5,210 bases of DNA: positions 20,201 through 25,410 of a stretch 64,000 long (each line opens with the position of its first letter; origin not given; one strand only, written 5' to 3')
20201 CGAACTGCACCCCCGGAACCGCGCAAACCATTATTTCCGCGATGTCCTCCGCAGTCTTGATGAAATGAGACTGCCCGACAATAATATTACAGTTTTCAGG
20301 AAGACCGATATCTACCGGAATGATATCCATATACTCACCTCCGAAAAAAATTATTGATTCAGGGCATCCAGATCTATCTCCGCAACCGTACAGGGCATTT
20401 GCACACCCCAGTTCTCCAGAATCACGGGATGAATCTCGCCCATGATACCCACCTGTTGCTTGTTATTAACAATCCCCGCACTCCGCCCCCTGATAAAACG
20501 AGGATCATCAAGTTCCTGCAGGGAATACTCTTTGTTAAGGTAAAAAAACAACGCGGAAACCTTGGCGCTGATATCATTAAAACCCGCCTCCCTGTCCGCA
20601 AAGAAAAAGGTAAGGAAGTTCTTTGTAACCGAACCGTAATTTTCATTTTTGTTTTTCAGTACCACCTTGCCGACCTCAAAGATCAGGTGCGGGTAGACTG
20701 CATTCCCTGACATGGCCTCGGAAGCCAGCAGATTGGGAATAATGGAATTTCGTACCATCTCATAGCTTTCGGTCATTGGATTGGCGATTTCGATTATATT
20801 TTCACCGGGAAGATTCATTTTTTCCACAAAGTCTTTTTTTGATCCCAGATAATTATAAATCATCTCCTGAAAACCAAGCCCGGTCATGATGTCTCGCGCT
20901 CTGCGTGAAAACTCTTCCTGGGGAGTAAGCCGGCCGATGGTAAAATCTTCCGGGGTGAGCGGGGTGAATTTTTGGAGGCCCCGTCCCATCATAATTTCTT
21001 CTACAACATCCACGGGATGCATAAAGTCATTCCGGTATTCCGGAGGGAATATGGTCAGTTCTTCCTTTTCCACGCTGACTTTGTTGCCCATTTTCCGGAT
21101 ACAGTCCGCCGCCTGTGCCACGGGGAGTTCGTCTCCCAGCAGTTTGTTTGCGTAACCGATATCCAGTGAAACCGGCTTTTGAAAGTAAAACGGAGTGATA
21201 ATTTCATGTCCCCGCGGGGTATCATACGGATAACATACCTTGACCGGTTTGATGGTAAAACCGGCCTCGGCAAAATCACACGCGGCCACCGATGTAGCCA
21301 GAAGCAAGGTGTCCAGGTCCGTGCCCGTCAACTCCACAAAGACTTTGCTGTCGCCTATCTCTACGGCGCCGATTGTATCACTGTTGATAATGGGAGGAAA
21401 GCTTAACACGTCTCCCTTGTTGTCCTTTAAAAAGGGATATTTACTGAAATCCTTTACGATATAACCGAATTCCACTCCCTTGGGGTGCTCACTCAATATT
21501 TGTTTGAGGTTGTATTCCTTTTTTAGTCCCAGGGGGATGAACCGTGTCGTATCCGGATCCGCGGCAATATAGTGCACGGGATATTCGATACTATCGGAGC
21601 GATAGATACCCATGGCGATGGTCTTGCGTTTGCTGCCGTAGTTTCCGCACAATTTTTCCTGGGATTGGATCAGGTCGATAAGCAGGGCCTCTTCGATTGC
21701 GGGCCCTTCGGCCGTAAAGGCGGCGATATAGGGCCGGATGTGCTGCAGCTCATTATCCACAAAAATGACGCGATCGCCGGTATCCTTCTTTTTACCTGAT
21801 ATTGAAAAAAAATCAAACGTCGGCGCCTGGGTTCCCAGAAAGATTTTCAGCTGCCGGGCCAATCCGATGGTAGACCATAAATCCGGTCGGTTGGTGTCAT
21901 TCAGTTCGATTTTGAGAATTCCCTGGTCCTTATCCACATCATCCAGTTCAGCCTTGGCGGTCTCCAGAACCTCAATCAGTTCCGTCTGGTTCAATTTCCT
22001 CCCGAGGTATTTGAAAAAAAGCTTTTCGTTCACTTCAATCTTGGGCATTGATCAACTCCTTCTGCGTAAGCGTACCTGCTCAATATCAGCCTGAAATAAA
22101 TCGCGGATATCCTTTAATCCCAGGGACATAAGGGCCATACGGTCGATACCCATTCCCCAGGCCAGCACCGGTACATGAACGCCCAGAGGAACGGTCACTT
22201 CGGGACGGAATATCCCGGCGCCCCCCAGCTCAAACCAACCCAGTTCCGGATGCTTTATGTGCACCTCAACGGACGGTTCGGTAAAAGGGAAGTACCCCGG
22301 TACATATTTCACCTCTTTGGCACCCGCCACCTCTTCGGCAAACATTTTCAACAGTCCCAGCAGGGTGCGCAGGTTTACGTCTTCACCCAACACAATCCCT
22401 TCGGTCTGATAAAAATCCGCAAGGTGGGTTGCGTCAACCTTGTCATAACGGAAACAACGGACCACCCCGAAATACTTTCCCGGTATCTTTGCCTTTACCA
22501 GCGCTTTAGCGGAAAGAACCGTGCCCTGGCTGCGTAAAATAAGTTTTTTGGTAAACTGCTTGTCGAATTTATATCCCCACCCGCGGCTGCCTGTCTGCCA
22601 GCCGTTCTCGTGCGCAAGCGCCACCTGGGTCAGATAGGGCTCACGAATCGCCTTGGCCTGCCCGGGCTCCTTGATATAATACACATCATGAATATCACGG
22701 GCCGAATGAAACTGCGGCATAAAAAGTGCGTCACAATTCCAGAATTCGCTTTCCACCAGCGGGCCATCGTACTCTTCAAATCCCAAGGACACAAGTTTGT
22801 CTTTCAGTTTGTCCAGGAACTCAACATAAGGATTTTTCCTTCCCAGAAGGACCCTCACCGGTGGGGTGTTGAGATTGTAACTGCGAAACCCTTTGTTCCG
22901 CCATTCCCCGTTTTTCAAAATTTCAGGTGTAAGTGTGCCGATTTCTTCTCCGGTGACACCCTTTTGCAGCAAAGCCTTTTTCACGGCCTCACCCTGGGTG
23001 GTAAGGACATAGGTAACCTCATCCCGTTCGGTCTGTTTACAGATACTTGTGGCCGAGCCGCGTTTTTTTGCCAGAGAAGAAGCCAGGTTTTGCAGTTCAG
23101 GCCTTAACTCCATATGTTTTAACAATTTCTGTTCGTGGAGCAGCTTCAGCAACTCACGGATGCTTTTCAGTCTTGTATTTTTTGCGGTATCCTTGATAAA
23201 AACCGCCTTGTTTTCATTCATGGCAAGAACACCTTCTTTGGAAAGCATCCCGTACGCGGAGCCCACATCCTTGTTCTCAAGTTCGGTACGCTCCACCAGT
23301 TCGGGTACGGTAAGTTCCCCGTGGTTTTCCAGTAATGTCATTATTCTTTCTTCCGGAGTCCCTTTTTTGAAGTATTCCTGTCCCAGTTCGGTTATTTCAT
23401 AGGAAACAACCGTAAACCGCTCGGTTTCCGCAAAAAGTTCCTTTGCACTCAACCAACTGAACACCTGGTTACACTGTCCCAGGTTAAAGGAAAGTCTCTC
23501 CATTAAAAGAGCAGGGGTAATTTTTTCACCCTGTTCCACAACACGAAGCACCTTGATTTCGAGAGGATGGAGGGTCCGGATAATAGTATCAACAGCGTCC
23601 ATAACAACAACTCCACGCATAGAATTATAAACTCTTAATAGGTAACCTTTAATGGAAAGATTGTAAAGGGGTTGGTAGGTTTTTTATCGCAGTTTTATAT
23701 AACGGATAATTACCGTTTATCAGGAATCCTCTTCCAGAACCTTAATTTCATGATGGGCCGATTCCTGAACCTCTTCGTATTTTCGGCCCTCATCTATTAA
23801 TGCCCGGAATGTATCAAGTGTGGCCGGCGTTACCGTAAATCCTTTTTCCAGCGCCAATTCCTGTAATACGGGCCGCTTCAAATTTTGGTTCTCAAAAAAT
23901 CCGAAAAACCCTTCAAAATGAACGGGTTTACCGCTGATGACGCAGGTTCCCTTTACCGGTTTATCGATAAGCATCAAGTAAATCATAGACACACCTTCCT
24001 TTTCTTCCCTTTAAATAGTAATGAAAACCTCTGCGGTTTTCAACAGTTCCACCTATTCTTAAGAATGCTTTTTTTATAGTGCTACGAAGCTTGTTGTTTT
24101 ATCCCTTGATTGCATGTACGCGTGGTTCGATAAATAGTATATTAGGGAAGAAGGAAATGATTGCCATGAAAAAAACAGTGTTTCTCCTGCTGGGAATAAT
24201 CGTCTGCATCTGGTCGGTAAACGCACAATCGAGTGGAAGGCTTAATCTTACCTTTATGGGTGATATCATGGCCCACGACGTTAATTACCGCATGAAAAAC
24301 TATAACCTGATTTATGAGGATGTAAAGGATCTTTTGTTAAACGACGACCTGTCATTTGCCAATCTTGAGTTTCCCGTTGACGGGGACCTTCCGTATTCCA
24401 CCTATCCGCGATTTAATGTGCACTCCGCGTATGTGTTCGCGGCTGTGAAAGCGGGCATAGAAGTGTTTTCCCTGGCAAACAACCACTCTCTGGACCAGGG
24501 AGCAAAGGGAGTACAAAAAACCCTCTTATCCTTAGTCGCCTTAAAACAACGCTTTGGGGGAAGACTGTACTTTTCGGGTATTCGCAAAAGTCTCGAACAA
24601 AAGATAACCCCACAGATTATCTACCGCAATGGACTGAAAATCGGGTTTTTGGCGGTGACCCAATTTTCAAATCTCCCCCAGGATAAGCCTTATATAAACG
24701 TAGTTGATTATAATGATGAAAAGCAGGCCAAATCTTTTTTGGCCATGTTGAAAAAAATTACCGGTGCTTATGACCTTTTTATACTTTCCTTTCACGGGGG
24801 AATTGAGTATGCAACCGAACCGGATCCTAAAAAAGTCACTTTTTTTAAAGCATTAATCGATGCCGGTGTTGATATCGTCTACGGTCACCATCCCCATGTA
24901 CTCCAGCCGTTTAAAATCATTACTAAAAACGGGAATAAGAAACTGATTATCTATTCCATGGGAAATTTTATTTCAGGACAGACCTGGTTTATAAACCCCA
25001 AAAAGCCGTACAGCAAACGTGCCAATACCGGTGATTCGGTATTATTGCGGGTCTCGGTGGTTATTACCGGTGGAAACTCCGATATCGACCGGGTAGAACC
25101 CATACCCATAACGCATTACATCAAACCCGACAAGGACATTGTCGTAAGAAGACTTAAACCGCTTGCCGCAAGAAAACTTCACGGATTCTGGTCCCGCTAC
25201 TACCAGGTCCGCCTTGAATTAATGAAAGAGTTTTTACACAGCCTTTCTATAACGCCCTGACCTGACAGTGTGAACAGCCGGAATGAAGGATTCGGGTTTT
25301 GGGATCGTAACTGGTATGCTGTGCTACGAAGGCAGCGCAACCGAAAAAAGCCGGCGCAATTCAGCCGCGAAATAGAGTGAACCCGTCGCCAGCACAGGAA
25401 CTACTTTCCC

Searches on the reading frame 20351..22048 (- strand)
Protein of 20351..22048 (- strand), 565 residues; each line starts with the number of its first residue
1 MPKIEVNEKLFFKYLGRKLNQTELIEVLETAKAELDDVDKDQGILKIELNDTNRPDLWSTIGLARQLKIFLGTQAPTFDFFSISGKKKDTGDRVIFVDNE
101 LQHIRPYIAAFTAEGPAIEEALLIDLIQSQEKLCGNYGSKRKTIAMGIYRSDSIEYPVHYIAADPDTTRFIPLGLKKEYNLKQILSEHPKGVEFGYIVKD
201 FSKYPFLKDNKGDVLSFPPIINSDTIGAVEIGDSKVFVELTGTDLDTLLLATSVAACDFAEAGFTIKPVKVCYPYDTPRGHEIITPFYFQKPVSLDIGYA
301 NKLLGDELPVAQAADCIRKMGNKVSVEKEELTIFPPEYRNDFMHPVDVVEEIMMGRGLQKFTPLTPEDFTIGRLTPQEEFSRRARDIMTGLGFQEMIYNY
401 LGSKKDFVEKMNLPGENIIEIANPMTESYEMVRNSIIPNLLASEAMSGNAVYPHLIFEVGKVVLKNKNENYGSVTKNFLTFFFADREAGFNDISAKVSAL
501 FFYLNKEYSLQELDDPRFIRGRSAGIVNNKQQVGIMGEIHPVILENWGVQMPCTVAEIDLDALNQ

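Call 69: search_protein_families(library=pfam, proteins=[window:20351-22048:-], max_evalue=0.00001)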
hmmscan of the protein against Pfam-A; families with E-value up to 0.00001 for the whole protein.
window:20351-22048:- (565 aa): 3 families
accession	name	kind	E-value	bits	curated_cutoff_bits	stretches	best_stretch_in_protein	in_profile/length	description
PF17759.6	tRNA_synthFbeta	-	2.3e-34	119.2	22.4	1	370-560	11-214/214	Phenylalanyl tRNA synthetase beta chain CLM domain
PF03484.21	B5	-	3.8e-15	56.3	28.6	1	294-357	2-66/67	tRNA synthetase B5 domain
PF18262.7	PhetRS_B1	-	1.3e-08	35.4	26.8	1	1-72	1-82/83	Phe-tRNA synthetase beta subunit B1 domain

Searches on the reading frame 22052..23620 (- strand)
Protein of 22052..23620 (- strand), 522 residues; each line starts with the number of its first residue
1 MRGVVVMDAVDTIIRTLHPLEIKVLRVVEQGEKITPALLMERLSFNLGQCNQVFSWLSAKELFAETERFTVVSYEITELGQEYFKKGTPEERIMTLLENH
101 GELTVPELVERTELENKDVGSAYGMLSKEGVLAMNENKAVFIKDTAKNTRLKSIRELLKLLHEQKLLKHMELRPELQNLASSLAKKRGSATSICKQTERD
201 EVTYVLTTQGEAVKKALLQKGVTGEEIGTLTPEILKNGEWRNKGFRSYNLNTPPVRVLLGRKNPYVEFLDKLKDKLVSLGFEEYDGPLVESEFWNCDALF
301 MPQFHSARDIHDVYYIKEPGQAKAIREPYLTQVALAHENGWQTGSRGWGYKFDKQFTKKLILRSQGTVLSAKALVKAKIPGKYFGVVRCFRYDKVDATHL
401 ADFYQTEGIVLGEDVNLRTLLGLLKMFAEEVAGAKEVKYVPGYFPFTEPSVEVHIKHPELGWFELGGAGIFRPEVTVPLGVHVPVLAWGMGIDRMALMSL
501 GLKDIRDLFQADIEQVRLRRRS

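Call 69: search_protein_families(library=pfam, proteins=[window:22052-23620:-], max_evalue=0.00001)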
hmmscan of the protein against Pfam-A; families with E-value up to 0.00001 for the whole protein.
window:22052-23620:- (522 aa): 1 family
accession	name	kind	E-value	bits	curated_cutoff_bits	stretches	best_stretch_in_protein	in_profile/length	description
PF01409.25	tRNA-synt_2d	-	9.7e-77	258.2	19.8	1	248-516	2-243/246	tRNA synthetases class II core domain (F)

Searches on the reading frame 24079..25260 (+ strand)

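Call 69: search_protein_families(library=pfam, proteins=[window:24079-25260:+], max_evalue=0.00001)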
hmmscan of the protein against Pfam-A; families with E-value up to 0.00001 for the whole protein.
window:24079-25260:+ (393 aa): 1 family
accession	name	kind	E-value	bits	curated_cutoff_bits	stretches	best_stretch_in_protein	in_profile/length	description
PF09587.15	PGA_cap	-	6.1e-59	200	27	1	57-301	2-255/255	Bacterial capsule synthesis protein PGA_cap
